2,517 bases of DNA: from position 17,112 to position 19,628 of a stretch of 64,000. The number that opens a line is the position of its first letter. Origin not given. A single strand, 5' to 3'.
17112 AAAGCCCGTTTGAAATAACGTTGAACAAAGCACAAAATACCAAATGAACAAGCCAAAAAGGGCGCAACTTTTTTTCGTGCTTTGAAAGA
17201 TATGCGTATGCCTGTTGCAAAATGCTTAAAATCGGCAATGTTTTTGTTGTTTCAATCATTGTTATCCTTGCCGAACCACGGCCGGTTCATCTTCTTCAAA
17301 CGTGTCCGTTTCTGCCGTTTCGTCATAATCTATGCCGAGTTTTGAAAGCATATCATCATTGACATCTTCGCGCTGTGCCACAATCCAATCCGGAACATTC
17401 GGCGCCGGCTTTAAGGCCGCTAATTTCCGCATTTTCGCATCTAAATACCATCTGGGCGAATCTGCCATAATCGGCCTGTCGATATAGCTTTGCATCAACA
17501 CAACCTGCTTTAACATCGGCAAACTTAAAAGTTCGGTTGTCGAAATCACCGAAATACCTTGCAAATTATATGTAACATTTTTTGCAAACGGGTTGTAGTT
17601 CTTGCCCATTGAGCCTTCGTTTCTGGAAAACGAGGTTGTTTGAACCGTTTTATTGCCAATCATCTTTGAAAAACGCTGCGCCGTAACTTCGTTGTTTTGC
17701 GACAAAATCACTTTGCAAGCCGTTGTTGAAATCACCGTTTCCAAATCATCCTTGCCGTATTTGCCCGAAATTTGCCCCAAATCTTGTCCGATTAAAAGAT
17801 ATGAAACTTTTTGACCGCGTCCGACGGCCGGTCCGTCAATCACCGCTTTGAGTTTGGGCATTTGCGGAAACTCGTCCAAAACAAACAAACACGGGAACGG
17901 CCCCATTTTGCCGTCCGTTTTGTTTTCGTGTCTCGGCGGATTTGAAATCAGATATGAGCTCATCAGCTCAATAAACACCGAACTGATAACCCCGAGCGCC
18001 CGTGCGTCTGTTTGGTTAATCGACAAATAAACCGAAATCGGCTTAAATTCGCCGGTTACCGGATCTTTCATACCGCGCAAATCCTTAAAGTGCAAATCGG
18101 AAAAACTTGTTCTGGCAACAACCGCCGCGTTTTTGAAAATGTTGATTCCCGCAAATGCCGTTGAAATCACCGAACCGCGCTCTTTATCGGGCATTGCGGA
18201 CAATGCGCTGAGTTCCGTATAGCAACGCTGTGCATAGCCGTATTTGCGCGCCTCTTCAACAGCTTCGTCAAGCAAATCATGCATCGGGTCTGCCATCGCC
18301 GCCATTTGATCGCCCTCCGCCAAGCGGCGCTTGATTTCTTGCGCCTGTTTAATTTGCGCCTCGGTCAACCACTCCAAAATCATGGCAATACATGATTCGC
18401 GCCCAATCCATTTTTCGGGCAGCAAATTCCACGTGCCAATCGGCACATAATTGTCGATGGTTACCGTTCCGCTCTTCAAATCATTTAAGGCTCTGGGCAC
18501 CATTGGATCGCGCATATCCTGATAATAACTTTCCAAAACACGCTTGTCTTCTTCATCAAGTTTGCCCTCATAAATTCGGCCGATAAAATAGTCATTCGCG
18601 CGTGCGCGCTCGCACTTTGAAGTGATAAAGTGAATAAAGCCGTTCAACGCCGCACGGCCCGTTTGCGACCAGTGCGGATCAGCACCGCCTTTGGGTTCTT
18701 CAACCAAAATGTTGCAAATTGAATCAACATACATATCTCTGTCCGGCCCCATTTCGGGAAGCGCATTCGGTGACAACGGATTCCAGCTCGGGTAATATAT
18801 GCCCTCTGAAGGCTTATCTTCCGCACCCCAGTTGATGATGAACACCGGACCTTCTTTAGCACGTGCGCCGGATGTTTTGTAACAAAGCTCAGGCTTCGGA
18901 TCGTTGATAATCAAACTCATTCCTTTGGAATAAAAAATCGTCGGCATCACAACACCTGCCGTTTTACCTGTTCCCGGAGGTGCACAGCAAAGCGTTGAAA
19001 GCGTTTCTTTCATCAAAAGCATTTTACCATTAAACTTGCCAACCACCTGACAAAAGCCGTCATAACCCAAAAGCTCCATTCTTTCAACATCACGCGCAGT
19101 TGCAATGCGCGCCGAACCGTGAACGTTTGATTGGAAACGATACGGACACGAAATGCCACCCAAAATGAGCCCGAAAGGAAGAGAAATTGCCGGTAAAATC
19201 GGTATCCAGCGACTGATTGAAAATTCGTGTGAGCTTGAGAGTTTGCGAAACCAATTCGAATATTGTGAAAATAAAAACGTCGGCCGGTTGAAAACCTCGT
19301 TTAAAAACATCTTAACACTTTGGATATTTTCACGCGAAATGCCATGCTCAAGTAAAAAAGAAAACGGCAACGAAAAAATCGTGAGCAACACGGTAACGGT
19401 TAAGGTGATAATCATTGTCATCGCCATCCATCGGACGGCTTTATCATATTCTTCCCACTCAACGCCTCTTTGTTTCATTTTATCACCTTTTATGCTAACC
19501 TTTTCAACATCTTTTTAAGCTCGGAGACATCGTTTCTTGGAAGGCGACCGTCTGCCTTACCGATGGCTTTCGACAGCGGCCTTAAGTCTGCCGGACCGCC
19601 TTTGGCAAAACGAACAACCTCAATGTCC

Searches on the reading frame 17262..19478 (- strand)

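Call 27: search_protein_families(library=pfam, max_evalue=0.00001, proteins=[window:17262-19478:-])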
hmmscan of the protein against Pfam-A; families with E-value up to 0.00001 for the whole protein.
window:17262-19478:- (738 aa): 3 families
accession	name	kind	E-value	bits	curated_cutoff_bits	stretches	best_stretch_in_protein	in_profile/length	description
PF02534.20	T4SS-DNA_transf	-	4.4e-56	191.1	20.1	2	407-685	196-453/468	Type IV secretory system Conjugative DNA transfer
PF12696.13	TraG-D_C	-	6e-22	78.4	22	1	529-654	1-125/126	TraM recognition site of TraD and TraG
PF10412.15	TrwB_AAD_bind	-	5.9e-18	65.4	20.5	1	482-666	207-379/387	Type IV secretion-system coupling protein DNA-binding domain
